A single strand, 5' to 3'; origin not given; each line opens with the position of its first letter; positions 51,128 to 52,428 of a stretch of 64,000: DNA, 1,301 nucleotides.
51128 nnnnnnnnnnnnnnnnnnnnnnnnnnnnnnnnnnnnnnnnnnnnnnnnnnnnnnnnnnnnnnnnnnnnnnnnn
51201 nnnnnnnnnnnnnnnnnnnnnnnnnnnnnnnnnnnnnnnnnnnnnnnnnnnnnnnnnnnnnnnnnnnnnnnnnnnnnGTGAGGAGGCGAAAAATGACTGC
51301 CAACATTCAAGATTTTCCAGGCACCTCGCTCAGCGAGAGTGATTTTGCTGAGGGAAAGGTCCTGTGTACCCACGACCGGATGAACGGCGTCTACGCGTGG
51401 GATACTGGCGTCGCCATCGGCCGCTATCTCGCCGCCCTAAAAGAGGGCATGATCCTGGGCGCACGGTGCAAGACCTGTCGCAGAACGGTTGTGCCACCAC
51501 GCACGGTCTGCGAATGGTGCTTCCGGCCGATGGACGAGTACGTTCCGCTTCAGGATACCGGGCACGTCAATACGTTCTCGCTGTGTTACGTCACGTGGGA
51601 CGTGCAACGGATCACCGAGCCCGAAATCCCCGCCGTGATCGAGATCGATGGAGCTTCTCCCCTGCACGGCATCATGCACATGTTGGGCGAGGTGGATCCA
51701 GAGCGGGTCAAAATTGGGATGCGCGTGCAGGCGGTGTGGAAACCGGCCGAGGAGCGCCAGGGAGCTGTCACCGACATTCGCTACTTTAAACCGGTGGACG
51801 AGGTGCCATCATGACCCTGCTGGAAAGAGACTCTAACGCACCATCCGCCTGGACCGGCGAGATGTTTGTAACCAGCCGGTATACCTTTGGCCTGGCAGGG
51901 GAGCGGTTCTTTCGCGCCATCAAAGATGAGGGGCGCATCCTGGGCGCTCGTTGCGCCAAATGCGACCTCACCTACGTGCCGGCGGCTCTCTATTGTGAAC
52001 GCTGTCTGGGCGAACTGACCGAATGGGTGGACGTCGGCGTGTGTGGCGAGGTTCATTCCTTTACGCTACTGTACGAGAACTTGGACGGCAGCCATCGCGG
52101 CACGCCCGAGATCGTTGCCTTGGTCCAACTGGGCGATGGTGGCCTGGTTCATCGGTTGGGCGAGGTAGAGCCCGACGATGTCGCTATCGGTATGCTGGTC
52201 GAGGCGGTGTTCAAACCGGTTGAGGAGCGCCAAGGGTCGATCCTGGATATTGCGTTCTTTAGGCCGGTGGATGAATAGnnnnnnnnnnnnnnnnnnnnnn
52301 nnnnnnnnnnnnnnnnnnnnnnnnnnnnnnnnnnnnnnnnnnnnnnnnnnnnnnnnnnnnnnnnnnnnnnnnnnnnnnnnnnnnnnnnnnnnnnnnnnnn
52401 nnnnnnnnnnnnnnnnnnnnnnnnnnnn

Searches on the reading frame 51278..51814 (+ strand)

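Call 10: search_protein_families(library=pfam, proteins=[window:51278-51814:+])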
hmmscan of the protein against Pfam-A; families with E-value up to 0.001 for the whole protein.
window:51278-51814:+ (178 aa): 2 families
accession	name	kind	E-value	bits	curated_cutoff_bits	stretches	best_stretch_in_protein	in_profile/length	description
PF01796.24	OB_ChsH2_C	-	1.1e-11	44.9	27.1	1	88-155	1-65/65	ChsH2, C-terminal OB-fold domain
PF12172.15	zf-ChsH2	-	8.5e-08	32.3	23.2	1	52-83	2-33/37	ChsH2, rubredoxin-like zinc ribbon domain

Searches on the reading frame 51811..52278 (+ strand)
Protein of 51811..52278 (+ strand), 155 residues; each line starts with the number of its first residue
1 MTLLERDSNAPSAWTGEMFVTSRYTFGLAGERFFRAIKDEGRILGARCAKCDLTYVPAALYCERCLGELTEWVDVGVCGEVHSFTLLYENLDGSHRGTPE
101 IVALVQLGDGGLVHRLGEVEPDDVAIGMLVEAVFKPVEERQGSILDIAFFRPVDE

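Call 10: search_protein_families(library=pfam, proteins=[window:51811-52278:+])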
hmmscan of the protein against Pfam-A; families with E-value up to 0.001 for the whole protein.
window:51811-52278:+ (155 aa): 2 families
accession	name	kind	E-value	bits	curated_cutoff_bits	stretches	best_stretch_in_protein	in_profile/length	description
PF01796.24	OB_ChsH2_C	-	2.8e-13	50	27.1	1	72-135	1-65/65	ChsH2, C-terminal OB-fold domain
PF12172.15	zf-ChsH2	-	5.9e-09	36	23.2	1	36-68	2-34/37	ChsH2, rubredoxin-like zinc ribbon domain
